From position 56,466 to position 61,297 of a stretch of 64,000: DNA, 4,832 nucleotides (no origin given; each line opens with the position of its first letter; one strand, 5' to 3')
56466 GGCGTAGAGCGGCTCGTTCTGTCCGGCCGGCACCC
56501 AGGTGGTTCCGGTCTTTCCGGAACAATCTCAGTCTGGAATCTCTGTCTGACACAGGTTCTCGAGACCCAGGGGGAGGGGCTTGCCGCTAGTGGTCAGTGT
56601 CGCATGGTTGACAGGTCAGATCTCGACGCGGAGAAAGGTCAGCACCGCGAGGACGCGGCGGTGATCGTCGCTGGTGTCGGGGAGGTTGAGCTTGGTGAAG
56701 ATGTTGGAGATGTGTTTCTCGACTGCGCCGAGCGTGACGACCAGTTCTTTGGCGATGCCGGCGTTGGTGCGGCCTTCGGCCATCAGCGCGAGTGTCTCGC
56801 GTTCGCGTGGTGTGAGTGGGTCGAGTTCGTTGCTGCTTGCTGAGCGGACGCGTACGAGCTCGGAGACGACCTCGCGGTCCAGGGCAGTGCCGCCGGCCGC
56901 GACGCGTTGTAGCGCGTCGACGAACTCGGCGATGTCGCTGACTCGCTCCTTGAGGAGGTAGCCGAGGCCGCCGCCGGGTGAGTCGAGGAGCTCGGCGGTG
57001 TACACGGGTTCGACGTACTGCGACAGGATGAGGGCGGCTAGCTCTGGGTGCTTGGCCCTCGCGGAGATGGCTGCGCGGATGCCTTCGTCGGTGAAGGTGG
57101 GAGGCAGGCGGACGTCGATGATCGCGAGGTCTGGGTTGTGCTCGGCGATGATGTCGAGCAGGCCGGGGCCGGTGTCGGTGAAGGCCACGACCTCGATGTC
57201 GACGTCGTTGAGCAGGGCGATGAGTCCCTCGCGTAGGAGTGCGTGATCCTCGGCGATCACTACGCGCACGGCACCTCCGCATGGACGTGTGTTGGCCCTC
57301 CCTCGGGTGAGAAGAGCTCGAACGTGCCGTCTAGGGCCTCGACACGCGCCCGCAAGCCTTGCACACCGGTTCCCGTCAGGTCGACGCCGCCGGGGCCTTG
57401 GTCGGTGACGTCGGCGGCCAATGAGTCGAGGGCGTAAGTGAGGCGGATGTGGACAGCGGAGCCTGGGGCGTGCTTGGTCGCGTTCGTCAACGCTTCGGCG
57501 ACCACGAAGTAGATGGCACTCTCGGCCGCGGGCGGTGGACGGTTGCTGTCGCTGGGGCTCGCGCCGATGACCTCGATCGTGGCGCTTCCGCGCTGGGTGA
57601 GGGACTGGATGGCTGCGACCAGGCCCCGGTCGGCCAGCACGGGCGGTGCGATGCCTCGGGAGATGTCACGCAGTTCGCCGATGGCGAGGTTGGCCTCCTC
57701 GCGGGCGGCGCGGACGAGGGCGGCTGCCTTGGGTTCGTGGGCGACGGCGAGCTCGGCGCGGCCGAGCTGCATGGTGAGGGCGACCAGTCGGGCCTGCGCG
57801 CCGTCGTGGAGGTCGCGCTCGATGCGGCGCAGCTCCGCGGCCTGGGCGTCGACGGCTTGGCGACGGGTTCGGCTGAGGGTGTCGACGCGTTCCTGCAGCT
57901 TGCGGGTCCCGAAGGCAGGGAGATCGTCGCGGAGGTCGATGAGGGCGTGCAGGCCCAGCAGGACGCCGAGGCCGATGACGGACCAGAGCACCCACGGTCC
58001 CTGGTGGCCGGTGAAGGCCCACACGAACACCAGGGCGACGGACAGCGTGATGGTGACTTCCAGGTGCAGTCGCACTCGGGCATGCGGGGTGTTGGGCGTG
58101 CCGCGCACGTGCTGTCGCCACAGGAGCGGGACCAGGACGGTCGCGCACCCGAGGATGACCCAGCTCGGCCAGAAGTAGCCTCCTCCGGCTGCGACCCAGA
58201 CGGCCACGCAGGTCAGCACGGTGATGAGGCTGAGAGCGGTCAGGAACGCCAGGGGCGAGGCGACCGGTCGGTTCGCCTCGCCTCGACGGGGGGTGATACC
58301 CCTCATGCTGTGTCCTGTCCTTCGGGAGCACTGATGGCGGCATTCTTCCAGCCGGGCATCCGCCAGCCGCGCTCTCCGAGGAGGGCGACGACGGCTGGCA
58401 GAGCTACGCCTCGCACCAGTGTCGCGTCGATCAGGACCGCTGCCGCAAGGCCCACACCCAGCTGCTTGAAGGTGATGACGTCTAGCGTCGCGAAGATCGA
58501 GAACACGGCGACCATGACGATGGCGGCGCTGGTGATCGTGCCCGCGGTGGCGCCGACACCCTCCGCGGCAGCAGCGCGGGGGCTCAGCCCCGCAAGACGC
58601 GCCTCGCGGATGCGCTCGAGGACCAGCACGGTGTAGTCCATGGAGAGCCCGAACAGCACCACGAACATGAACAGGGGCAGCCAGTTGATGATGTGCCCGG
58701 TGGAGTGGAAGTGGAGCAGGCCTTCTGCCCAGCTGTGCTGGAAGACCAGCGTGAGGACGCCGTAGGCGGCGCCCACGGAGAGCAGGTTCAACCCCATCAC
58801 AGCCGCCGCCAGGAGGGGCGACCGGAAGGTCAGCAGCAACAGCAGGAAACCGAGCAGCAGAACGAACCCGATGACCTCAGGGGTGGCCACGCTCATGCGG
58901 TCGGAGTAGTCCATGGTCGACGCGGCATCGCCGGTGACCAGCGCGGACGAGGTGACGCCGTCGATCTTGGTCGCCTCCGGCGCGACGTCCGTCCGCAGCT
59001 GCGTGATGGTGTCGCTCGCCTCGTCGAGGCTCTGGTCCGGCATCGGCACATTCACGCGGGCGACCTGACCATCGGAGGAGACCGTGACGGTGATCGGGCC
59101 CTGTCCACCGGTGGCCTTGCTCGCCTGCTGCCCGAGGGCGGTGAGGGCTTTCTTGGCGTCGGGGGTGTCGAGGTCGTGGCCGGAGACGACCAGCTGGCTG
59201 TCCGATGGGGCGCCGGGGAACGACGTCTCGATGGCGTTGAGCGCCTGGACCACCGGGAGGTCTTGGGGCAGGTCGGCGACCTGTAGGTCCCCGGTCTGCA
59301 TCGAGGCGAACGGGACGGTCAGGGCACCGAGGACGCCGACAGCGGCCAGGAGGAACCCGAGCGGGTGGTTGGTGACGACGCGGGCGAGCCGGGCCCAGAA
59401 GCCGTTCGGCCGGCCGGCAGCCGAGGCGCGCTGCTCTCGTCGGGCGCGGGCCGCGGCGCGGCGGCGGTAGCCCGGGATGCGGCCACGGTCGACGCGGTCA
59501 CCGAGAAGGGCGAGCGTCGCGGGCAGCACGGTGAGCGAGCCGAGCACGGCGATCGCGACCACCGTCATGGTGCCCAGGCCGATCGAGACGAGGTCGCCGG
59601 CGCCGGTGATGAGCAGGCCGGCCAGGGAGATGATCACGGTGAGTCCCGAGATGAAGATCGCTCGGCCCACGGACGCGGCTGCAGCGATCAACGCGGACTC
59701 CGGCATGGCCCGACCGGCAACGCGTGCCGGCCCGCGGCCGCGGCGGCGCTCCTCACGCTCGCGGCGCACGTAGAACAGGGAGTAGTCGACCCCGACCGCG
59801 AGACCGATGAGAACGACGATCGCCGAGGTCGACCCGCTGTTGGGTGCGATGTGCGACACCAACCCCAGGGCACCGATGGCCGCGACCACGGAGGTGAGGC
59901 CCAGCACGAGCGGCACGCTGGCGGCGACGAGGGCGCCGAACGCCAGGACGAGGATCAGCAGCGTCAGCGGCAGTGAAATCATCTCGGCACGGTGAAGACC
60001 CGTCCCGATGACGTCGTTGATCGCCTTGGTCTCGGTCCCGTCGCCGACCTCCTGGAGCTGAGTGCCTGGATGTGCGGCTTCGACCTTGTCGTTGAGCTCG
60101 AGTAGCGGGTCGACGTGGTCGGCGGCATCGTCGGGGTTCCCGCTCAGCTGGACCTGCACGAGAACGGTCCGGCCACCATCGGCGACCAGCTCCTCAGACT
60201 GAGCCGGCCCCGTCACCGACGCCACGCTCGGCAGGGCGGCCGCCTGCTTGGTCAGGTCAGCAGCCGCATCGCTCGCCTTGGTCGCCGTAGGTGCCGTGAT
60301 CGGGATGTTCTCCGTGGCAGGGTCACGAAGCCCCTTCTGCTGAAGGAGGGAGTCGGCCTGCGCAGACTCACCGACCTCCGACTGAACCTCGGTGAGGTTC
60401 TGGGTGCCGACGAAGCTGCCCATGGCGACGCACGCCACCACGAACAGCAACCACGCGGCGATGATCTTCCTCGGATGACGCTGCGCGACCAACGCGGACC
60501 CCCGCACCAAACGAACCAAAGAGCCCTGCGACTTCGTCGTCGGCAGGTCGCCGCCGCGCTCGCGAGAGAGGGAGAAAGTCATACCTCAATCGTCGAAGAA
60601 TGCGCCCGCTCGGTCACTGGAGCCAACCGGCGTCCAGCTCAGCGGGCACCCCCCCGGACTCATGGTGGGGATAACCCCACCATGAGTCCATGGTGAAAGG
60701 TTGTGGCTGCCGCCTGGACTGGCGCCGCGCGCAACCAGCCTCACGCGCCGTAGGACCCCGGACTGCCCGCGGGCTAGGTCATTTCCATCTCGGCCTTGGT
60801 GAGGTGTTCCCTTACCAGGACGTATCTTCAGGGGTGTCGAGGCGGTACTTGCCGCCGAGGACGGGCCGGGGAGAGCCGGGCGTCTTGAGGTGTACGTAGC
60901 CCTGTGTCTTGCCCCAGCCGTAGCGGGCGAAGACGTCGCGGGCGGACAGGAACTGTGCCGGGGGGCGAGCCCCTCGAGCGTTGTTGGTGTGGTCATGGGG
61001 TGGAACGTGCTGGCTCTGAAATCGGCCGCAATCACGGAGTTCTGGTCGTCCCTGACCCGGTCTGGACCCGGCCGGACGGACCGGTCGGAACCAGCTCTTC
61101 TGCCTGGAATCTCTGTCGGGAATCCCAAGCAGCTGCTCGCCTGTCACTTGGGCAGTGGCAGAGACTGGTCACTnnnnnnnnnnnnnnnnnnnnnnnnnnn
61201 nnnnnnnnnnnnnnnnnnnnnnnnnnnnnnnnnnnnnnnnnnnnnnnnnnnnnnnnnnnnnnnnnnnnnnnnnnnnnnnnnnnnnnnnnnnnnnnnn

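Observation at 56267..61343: Genomic island inserted at the CXXC codons of a YyaL/DUF255 gene, restoring the gene with its own replacement 5' end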

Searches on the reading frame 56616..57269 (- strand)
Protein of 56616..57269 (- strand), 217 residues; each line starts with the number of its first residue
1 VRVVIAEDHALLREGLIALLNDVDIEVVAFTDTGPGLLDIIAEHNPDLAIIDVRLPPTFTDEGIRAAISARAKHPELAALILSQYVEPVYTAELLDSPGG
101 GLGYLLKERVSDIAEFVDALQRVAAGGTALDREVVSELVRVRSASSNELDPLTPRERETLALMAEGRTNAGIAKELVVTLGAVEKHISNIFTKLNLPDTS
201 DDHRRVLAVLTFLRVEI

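Call 6: search_protein_families(library=pfam, proteins=[window:56616-57269:-], max_evalue=0.01)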
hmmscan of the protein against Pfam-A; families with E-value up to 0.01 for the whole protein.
window:56616-57269:- (217 aa): 4 families
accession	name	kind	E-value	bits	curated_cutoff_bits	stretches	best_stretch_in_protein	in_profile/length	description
PF00196.25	GerE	-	1.8e-12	47.1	23.5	1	150-198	1-49/57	Bacterial regulatory proteins, luxR family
PF00072.30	Response_reg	-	5.1e-12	46.4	30.2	1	3-108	1-100/111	Response regulator receiver domain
PF08281.18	Sigma70_r4_2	-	0.00019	21.5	25.7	1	152-193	11-53/54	Sigma-70, region 4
PF04545.22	Sigma70_r4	-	0.0074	16.2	24.1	0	149-194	2-48/50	Sigma-70, region 4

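Call 60: search_protein_families(library=ncbifam, proteins=[window:56616-57269:-], max_evalue=0.001)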
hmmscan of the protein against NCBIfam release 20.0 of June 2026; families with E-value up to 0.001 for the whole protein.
window:56616-57269:- (217 aa): 26 families (the best 25 are shown)
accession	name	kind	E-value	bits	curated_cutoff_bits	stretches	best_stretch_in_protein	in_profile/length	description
NF047785.1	respo_reg_MadR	equivalog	3.5e-31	108.2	300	1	1-197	1-194/209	MadR family response regulator transcription factor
NF052445.1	RespRegMctR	equivalog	3.8e-27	95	300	1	2-205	3-198/205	two-component system response regulator MctR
NF011896.0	PRK15369.1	equivalog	1.8e-25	89.8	242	1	2-196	5-194/211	two component system response regulator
NF007935.0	PRK10651.1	equivalog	2.2e-20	72.8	250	1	2-196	8-200/216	two-component system response regulator NarL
NF007708.0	PRK10403.1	equivalog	2.1e-15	56.8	343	1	2-197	8-199/215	nitrate/nitrite response regulator protein NarP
NF007685.0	PRK10360.1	equivalog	1.7e-12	47.6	258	1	2-206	3-192/196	response regulator transcription factor UhpA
NF007403.0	PRK09935.1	equivalog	6.5e-12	45.5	271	1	3-196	6-194/210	fimbria biosynthesis transcriptional regulator FimZ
NF007018.1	PRK09483.1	equivalog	8.5e-11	41.9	280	1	2-197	3-194/217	UvrY/SirA/GacA family response regulator transcription factor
NF008098.0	PRK10840.1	equivalog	4.2e-10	39.5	235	1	1-188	4-187/216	response regulator transcription factor RcsB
NF041830.1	RR_TF_ErdR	exception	1e-09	38.4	390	1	3-196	4-195/213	response regulator transcription factor ErdR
NF006900.1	PRK09390.1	equivalog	6.6e-09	35.6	255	1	3-201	7-192/203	response regulator FixJ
NF007419.0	PRK09958.1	equivalog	7.6e-09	35.4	251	1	1-195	1-187/204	acid-sensing system DNA-binding response regulator EvgA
NF007505.1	PRK10100.1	equivalog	1.2e-07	31.7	250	1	113-196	103-189/204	biofilm master transcriptional regulator CsgD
NF003420.0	PRK04841.1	equivalog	1.3e-07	30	537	1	128-201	814-888/903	HTH-type transcriptional regulator MalT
NF040749.1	tetrathio_RR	equivalog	2.9e-07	30.4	290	1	16-196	15-178/191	tetrathionate respiration response regulator TtrR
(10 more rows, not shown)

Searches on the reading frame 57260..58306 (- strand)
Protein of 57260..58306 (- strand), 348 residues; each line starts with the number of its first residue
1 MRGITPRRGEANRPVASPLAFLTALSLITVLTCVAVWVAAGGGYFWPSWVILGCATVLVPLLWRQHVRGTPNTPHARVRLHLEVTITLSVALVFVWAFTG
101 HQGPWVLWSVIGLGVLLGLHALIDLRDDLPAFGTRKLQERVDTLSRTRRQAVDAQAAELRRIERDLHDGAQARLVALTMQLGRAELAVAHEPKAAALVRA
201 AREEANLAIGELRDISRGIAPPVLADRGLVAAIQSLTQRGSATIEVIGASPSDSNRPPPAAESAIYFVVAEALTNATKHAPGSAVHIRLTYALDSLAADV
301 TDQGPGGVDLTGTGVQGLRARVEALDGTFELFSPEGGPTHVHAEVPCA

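Call 6: search_protein_families(library=pfam, proteins=[window:57260-58306:-], max_evalue=0.01)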
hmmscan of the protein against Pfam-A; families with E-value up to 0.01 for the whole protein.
window:57260-58306:- (348 aa): 4 families
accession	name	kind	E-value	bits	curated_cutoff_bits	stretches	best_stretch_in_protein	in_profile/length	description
PF07730.19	HisKA_3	-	7.4e-11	42.9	24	1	158-223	1-67/68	Histidine kinase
PF02518.31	HATPase_c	-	1.8e-06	28.8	26.4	1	262-346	3-108/111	Histidine kinase-, DNA gyrase B-, and HSP90-like ATPase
PF13581.12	HATPase_c_2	-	1.5e-05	25.5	27.4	1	255-311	22-82/127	Histidine kinase-like ATPase domain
PF13239.11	2TM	-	0.0023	18.4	24.8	1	81-122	16-56/79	2TM domain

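Call 60: search_protein_families(library=ncbifam, proteins=[window:57260-58306:-], max_evalue=0.001)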
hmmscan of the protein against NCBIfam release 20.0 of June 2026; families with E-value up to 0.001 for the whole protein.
window:57260-58306:- (348 aa): 5 families
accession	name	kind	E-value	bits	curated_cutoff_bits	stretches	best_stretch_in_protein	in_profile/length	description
NF052443.1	SensHisKinMctS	equivalog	1.8e-25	89.2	700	1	144-346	236-447/457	two-component system sensor histidine kinase MctS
NF008649.0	PRK11644.1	equivalog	2.8e-13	49.5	408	1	135-341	280-492/499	signal transduction histidine-protein kinase/phosphatase UhpB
NF047786.1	his_kin_MadS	equivalog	2.2e-09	36.9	500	1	135-306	202-379/434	MadS family sensor histidine kinase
NF052531.1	Strep_LiaS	equivalog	1e-07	31.5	450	1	136-346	113-326/328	envelope stress sensor histidine kinase LiaS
NF007896.0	PRK10600.1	equivalog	2.8e-07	29.6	578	1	158-341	390-579/598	nitrate/nitrite two-component system sensor histidine kinase NarX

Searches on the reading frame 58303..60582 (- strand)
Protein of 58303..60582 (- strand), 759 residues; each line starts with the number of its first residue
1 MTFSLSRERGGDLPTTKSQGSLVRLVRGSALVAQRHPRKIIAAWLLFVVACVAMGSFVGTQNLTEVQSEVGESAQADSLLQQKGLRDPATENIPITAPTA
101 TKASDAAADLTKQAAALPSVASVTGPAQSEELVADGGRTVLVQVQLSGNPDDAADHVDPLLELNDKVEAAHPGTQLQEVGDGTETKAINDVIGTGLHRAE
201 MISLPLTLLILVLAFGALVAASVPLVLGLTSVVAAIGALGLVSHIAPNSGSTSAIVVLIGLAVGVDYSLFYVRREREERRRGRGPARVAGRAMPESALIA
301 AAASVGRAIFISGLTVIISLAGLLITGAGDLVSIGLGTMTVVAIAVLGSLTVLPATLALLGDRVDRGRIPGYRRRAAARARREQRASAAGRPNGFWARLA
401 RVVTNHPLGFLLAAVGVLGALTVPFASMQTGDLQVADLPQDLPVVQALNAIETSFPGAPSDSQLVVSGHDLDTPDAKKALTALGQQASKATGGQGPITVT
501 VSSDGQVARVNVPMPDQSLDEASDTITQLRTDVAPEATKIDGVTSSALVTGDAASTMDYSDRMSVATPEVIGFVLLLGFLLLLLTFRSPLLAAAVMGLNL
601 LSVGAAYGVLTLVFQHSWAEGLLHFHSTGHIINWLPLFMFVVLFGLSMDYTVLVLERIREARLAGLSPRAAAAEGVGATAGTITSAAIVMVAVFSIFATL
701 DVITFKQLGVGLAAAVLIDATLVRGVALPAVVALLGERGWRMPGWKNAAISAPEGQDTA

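Call 6: search_protein_families(library=pfam, proteins=[window:58303-60582:-], max_evalue=0.01)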
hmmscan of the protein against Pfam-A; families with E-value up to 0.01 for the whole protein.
window:58303-60582:- (759 aa): 1 family
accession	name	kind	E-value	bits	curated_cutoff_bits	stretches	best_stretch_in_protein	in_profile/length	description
PF03176.21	MMPL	-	4.8e-71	239.9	20.5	2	94-408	40-331/333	MMPL family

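Call 60: search_protein_families(library=ncbifam, proteins=[window:58303-60582:-], max_evalue=0.001)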
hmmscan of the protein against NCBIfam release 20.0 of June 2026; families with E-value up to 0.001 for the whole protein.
window:58303-60582:- (759 aa): 9 families
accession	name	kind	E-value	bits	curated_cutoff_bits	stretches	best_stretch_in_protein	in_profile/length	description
NF052608.1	TrhMmycExpMmpL3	equivalog_domain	8.9e-67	226.2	1400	1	130-746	123-742/992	trehalose monomycolate exporter MmpL3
TIGR00833.1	actII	subfamily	7.7e-49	166.8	874.7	2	109-479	86-435/910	MMPL family RND transporter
TIGR00921.1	2A067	subfamily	1.9e-35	122.1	351.9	2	103-488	102-470/733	hydrophobe/amphiphile efflux-3 (HAE3) family transporter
TIGR03480.1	HpnN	hypoth_equivalog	6.4e-15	54.2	751.85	1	194-378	269-440/862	hopanoid biosynthesis associated RND transporter like protein HpnN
NF045600.2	BstA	equivalog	1.2e-07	30.1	1400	1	618-743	325-447/903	sterol transporter cytoplasmic membrane protein BstA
TIGR00916.1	2A0604s01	subfamily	7e-07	29.1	148.6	1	640-698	147-206/231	SecD/SecF family protein translocase subunit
NF000037.1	RND_perm_OqxB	exception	8.1e-06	23.9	2200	1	628-735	389-498/1050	multidrug efflux RND transporter permease subunit OqxB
NF007133.0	PRK09579.1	equivalog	6.4e-05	20.7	1763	1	620-722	371-476/1017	multidrug efflux RND transporter permease subunit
NF033617.1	RND_permease_2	subfamily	0.00054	18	1250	1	625-720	375-473/1009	multidrug efflux RND transporter permease subunit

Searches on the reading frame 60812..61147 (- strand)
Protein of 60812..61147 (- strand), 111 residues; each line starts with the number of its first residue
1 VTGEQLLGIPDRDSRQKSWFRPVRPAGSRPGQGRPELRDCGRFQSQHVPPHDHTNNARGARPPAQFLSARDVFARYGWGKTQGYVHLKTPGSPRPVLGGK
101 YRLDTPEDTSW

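Call 6: search_protein_families(library=pfam, proteins=[window:60812-61147:-], max_evalue=0.01)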
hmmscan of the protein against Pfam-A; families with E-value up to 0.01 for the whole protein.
window:60812-61147:- (111 aa): 0 families

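Call 69: search_protein_families(library=pfam, proteins=[window:60812-61147:-], max_evalue=10)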
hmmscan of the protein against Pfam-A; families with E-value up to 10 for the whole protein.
window:60812-61147:- (111 aa): 0 families

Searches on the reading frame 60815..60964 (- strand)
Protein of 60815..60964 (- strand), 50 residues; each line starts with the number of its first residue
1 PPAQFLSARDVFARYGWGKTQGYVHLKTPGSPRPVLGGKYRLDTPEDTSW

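Call 51: find_homologous_proteins(query=window:60815-60964:-, max_evalue=10)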
Query seq(50 aa): no candidate shares three 5-residue words with the query. No homologue found.
